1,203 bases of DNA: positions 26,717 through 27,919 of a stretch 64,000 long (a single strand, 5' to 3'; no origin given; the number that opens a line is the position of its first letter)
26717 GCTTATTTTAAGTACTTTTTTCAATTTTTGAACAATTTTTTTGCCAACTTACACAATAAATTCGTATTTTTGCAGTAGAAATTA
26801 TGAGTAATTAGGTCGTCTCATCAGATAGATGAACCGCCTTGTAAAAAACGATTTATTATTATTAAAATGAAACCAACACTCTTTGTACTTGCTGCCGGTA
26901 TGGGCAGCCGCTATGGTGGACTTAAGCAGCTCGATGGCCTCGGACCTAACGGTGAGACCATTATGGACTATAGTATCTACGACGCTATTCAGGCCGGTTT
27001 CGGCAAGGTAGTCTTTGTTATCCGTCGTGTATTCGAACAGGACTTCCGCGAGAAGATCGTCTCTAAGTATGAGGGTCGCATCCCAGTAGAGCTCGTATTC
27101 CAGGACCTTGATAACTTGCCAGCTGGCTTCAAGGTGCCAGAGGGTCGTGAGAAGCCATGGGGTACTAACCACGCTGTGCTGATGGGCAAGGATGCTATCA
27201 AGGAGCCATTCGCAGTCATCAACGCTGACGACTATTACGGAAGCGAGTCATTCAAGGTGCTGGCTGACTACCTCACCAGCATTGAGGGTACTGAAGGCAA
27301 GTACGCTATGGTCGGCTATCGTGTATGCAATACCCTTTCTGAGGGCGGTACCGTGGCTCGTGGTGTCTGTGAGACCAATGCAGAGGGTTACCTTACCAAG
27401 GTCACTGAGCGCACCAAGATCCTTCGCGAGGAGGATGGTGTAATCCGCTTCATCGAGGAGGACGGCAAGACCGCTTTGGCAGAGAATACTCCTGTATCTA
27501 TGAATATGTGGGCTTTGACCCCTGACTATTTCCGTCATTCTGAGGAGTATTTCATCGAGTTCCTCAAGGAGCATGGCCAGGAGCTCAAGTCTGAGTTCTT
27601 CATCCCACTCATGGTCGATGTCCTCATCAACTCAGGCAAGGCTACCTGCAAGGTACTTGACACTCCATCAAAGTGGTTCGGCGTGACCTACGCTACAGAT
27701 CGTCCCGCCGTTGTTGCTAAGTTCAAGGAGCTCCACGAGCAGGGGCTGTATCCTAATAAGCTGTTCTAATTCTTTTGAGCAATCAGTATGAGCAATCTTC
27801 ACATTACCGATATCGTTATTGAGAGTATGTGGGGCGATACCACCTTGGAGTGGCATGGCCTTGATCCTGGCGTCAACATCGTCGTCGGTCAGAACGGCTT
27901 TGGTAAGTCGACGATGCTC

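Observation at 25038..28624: Split ATPase + DUF4435/TOPRIM pair (PARIS/OLD-like) in divergent operons with a sigma factor and a nucleotidyltransferase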

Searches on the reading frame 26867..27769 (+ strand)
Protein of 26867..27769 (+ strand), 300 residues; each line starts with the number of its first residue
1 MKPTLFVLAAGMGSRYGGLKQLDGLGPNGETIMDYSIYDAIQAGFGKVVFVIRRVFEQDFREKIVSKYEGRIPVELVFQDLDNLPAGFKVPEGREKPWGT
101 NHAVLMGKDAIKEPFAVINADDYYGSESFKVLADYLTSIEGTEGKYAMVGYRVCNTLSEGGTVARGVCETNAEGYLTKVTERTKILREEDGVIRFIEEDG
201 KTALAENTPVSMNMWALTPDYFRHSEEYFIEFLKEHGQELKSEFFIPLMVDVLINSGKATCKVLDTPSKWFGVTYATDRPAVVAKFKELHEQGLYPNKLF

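Call 3: search_protein_families(library=pfam, proteins=[window:26867-27769:+], max_evalue=0.1)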
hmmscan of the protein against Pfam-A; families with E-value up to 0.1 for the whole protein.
window:26867-27769:+ (300 aa): 2 families
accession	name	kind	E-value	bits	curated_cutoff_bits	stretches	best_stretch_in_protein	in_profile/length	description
PF12804.13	NTP_transf_3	-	0.00029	21.5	27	1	6-54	2-48/160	MobA-like NTP transferase domain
PF00483.29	NTP_transferase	-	0.0076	16.3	21.2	1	29-134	30-122/245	Nucleotidyl transferase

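Call 4: search_protein_families(library=padloc, proteins=[window:26867-27769:+], max_evalue=1)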
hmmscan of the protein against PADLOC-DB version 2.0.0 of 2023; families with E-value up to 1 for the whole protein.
window:26867-27769:+ (300 aa): 0 families

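Call 5: search_protein_families(library=ncbifam, proteins=[window:26867-27769:+], max_evalue=0.1)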
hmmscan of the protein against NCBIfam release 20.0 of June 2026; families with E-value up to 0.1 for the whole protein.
window:26867-27769:+ (300 aa): 4 families
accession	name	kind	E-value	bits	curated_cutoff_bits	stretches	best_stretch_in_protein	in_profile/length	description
TIGR03992.1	Arch_glmU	subfamily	3.6e-05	22.8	292.1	1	6-137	4-122/393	bifunctional sugar-1-phosphate nucleotidylyltransferase/acetyltransferase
NF041313.1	UDPGP_AglF_Halo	equivalog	0.006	16.1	400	1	81-183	68-159/234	UTP--glucose-1-phosphate uridylyltransferase AglF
TIGR01099.1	galU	equivalog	0.0089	15.6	326.8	1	32-151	34-158/261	UTP--glucose-1-phosphate uridylyltransferase GalU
TIGR03310.1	matur_MocA_YgfJ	equivalog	0.02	14.9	186.45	1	7-54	4-49/188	molybdenum cofactor cytidylyltransferase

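Call 46: find_homologous_proteins(query=window:26867-27769:+)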
Query window:26867-27769:+ (300 aa): 8000 proteins with E <= 0.001 among 8000 candidates; the best 120 are listed.
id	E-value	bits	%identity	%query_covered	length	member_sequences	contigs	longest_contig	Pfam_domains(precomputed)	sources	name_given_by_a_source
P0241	4.1e-200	681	100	100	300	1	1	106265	-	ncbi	-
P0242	1.3e-197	673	98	100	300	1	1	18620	-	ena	-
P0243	7.5e-186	634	93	100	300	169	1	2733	-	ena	-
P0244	2.9e-185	632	91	100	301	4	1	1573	-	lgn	-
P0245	4.7e-184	629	91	100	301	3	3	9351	-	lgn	-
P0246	1.2e-179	614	89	100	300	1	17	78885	-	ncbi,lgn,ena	-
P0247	1.6e-179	614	90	100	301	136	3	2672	-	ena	-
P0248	1.7e-179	614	89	100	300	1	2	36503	-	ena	-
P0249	4.3e-179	612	89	100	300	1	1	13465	-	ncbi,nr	ncbi:MAG: nucleotidyltransferase [Paludibacteraceae bacterium]|nr:nucleotidyltransferase [Paludibact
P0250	4.3e-179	612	89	100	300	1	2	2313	-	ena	-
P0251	7.6e-179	611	89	100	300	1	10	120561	-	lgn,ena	-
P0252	8.0e-179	611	89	100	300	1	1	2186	-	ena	-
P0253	8.4e-179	611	89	100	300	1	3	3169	-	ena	-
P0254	1.5e-178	610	89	100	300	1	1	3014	-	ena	-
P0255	5.3e-178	609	89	100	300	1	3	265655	-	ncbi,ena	-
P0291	3.5e-172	590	86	100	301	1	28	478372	-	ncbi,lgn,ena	-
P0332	9.7e-168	575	84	100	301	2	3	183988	-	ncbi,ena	-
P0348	1.5e-162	558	81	100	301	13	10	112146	-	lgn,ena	-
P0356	2.7e-157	541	77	100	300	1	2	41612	-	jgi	jgi:hypothetical protein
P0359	8.3e-156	536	80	100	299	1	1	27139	-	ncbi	-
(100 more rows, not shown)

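Call 47: find_encoding_contigs(protein=P0291, flank=6000, max_places=2)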
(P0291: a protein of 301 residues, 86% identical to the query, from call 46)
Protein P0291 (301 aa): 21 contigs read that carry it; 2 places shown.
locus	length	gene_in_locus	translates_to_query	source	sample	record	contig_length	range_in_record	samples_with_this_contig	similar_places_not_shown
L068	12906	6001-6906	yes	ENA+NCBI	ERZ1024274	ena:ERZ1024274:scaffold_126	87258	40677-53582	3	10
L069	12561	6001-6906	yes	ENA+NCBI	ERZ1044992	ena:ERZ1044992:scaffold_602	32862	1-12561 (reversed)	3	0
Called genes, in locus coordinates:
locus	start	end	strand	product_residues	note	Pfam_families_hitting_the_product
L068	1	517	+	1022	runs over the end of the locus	PF13620:CarboxypepD_reg, PF13715:CarbopepD_reg_2, PF07715:Plug, PF00593:TonB_dep_Rec_b-barrel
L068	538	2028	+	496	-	PF14322:SusD-like_3 (weak), PF07980:SusD_RagB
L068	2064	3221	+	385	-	PF10509:GalKase_gal_bdg, PF00288:GHMP_kinases_N, PF08544:GHMP_kinases_C (weak)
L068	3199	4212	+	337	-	PF01263:Aldose_epim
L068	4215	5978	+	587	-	PF07745:Glyco_hydro_53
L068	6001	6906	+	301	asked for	-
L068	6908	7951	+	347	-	PF00106:adh_short (weak), PF01073:3Beta_HSD, PF01370:Epimerase, PF02719:Polysacc_synt_2, PF08659:KR (weak), PF16363:GDP_Man_Dehyd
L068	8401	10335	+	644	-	PF01642:MM_CoA_mutase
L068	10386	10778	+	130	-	PF05635:23S_rRNA_IVP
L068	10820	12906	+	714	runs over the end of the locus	PF01642:MM_CoA_mutase, PF02310:B12-binding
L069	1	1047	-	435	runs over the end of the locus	PF03781:FGE-sulfatase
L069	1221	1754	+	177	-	-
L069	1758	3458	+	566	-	PF04231:Endonuclease_1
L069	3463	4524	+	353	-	PF04231:Endonuclease_1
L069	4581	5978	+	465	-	PF07745:Glyco_hydro_53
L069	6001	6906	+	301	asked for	-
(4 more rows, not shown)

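Call 48: find_encoding_contigs(protein=P0332, flank=6000, max_places=2)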
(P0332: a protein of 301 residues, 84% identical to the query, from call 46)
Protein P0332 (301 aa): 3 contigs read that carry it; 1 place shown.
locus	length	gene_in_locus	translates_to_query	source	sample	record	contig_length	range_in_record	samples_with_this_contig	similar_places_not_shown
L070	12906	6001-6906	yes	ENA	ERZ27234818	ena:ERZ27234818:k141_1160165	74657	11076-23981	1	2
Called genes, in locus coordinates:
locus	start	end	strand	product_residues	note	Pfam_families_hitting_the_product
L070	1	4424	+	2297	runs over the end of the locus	-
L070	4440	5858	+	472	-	-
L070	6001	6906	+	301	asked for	-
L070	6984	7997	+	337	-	PF01073:3Beta_HSD, PF01370:Epimerase, PF02719:Polysacc_synt_2, PF04321:RmlD_sub_bind, PF08659:KR (weak), PF16363:GDP_Man_Dehyd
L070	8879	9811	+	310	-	-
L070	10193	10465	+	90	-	-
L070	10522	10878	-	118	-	PF13443:HTH_26 (weak), PF01381:HTH_3 (weak)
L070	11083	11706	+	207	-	PF00239:Resolvase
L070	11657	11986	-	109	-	-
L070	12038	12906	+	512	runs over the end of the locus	PF00239:Resolvase, PF07508:Recombinase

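Call 49: find_encoding_contigs(protein=P0359, flank=6000, max_places=2)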
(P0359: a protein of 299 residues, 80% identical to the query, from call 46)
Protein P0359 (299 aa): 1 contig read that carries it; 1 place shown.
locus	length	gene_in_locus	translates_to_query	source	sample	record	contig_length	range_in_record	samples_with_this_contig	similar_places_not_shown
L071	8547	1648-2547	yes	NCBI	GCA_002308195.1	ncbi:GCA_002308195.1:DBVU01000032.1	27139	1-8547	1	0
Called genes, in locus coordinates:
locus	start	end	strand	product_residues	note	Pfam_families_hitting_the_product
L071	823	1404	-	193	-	PF07638:Sigma70_ECF, PF04542:Sigma70_r2, PF08281:Sigma70_r4_2, PF04545:Sigma70_r4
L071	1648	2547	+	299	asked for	-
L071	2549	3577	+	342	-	PF00106:adh_short (weak), PF01073:3Beta_HSD, PF01370:Epimerase, PF02719:Polysacc_synt_2 (weak), PF04321:RmlD_sub_bind (weak), PF13460:NAD_binding_10 (weak), PF16363:GDP_Man_Dehyd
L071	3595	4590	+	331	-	PF20511:PMI_typeI_cat, PF07883:Cupin_2 (faint), PF21621:MPI_cupin_dom (weak)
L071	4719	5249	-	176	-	PF03602:Cons_hypoth95, PF09445:Methyltransf_15 (weak)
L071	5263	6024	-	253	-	-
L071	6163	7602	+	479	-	PF04607:RelA_SpoT, PF02824:TGS, PF19296:RelA_AH (weak), PF28438:RelA_RIS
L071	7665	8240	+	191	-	PF21176:RecR_HhH, PF02132:RecR_ZnF, PF01751:Toprim (weak), PF13662:Toprim_4, PF21175:RecR_C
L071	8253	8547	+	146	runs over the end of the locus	-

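Call 52: find_encoding_contigs(protein=P0348, flank=10000, max_places=2)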
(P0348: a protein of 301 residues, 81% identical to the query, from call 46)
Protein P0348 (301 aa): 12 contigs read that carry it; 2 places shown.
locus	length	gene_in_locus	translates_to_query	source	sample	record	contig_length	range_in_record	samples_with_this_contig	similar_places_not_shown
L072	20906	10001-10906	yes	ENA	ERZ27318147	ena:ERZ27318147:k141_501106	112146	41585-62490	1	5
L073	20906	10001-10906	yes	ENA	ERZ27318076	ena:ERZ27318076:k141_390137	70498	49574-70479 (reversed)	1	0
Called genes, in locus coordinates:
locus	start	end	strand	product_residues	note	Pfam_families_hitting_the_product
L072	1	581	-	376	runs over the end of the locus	-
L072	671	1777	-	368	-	PF05222:AlaDh_PNT_N, PF01262:AlaDh_PNT_C, PF02826:2-Hacid_dh_C, PF01488:Shikimate_DH (weak)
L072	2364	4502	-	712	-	PF21348:RGL11_C, PF01839:FG-GAP (faint), PF13517:FG-GAP_3 (faint)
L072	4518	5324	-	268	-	PF22124:Glyco_hydro_95_cat, PF21307:Glyco_hydro_95_C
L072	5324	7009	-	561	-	PF14498:Glyco_hyd_65N_2, PF22124:Glyco_hydro_95_cat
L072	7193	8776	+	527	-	PF12833:HTH_18, PF00165:HTH_AraC (weak)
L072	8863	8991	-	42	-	-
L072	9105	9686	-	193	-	PF04542:Sigma70_r2, PF08281:Sigma70_r4_2, PF04545:Sigma70_r4 (weak)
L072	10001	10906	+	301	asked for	-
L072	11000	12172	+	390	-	PF07470:Glyco_hydro_88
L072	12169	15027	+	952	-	PF17132:Glyco_hydro_106, PF21467:BetaGal_gal-bd (faint), PF22666:Glyco_hydro_2_N2 (weak)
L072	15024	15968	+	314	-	PF01555:N6_N4_Mtase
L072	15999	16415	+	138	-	-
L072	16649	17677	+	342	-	PF00356:LacI, PF00532:Peripla_BP_1, PF13407:Peripla_BP_4, PF13377:Peripla_BP_3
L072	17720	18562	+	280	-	PF04962:KduI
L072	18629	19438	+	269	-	PF23441:SDR (weak), PF00106:adh_short, PF08659:KR, PF13561:adh_short_C2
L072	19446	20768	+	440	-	PF16153:DUF4861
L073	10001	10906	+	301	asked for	-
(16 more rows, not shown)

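Call 53: find_encoding_contigs(protein=P0356, flank=10000, max_places=2)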
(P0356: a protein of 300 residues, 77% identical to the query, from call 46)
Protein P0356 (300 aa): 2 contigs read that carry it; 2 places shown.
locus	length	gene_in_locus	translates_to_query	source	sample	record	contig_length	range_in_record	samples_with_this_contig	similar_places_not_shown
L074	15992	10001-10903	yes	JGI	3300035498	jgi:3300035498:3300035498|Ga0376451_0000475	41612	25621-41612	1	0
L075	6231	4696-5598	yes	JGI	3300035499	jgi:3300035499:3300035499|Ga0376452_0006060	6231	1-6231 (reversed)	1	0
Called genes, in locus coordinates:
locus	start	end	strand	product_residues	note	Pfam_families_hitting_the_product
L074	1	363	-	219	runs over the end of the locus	PF07885:Ion_trans_2 (weak)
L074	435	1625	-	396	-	PF00226:DnaJ, PF01556:DnaJ_C, PF00684:DnaJ_CXXCXGXG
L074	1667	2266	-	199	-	PF01025:GrpE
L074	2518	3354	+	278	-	PF00288:GHMP_kinases_N, PF08544:GHMP_kinases_C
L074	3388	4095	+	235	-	PF00072:Response_reg, PF04397:LytTR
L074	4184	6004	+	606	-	PF02690:Na_Pi_cotrans, PF01895:PhoU (faint)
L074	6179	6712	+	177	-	PF00265:TK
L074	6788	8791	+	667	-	-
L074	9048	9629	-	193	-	PF04542:Sigma70_r2, PF08281:Sigma70_r4_2, PF04545:Sigma70_r4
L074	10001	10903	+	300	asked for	-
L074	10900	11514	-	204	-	PF06082:YjbH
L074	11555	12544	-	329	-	-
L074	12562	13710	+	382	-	PF04055:Radical_SAM, PF06969:HemN_C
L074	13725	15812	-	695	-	PF17191:RecG_wedge, PF01336:tRNA_anti-codon (weak), PF00270:DEAD, PF04851:ResIII, PF22590:Cas3-like_C_2 (faint), PF00271:Helicase_C, PF19833:RecG_dom3_C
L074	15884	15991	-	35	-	?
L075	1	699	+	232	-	?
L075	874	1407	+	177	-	PF00265:TK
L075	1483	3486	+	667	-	-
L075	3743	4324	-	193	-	PF04542:Sigma70_r2, PF08281:Sigma70_r4_2, PF04545:Sigma70_r4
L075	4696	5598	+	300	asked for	-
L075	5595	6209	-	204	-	PF06082:YjbH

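Call 71: search_solved_structures(query=window:26867-27769:+, max_evalue=0.01)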
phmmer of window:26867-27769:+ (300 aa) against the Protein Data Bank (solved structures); distinct sequences matched with E-value up to 0.01: 4.
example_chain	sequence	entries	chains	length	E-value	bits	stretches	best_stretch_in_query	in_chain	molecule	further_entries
3pnn_A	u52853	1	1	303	6.3e-138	462.2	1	1-300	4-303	Conserved domain protein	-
9o90_A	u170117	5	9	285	9.6e-05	25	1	10-134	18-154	UTP--glucose-1-phosphate uridylyltransferase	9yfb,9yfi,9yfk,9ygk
2ux8_A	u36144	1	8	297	0.0033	19.9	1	25-126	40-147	GLUCOSE-1-PHOSPHATE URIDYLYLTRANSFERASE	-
3s3y_A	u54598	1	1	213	0.0064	19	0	132-195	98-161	TANDEM CYANOVIRIN-N DIMER CVN2L0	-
